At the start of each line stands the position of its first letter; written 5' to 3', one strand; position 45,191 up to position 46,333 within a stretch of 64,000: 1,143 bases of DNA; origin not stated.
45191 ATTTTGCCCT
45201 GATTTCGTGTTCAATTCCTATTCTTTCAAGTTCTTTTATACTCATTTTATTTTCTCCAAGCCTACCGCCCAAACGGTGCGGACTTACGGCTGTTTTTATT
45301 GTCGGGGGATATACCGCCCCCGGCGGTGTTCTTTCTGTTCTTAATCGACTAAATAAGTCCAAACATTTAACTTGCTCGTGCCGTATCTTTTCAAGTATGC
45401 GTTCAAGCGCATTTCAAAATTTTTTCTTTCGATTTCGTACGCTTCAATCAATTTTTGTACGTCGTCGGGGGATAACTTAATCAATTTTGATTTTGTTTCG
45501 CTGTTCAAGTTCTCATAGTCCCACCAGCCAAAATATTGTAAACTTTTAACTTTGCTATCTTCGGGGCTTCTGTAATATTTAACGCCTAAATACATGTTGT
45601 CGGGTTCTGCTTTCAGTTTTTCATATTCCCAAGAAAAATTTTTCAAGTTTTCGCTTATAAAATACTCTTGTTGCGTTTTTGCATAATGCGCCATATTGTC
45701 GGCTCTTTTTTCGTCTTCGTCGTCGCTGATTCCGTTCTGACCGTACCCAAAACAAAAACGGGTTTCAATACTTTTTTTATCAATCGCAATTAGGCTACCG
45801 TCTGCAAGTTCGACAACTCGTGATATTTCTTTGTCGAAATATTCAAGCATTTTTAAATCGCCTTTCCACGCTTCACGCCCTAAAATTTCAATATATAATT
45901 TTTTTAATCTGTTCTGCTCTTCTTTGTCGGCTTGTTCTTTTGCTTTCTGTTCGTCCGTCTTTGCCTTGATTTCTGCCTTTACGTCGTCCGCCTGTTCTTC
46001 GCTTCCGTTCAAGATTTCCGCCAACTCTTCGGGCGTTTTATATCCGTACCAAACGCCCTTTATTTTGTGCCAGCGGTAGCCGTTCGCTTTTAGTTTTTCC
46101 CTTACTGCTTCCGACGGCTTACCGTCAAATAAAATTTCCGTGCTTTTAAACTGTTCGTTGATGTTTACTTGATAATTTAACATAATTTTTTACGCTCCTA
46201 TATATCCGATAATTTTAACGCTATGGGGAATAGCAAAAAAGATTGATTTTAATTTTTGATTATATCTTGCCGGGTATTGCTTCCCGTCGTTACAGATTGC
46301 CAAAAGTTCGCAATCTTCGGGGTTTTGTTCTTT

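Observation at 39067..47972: Dense, strictly single-orientation array of the hexamer GAACAG confined to the leftward accessory block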

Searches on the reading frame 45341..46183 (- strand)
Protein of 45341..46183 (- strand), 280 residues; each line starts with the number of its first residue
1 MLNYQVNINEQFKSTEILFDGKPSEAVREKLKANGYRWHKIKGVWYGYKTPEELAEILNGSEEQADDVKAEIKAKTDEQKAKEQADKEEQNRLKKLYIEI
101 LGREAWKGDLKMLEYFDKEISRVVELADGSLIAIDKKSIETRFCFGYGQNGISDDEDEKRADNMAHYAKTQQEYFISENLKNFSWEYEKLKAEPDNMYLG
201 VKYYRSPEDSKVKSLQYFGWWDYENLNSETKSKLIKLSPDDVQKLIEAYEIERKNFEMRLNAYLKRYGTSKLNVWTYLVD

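Call 5: search_protein_families(library=pfam, proteins=[window:45341-46183:-], max_evalue=0.01)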
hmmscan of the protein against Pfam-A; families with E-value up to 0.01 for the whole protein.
window:45341-46183:- (280 aa): 0 families

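Call 6: search_protein_families(library=phrogs, proteins=[window:45341-46183:-], max_evalue=0.001)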
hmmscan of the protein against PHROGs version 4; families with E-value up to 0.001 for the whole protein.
window:45341-46183:- (280 aa): 3 families
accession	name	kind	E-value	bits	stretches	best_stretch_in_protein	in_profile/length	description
phrog_19458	-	DNA, RNA and nucleotide metabolism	2.8e-07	31.4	1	4-46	240-282/306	primase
phrog_27491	-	unknown function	5.3e-07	29.2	1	5-55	327-377/722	-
phrog_6744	-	unknown function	0.00024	21.3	1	5-56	293-344/355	-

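Call 15: find_encoding_contigs(protein=window:45341-46183:-, flank=10000, max_places=10)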
Protein window:45341-46183:- (280 aa): no gene with exactly this product is on record in the collection.

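Call 78: search_protein_families(library=ncbifam, proteins=[window:45341-46183:-], max_evalue=0.01)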
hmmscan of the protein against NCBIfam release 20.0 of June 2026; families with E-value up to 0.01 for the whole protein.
window:45341-46183:- (280 aa): 0 families

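Call 80: search_solved_structures(query=window:45341-46183:-, max_evalue=1)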
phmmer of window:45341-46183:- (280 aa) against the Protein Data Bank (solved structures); distinct sequences matched with E-value up to 1: 2.
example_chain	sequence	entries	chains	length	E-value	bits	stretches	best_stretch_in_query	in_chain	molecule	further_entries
7f20_A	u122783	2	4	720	0.0014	21.3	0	101-140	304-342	L-lactate oxidase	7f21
7f22_A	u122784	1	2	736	0.0014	21.2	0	101-140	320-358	L-lactate oxidase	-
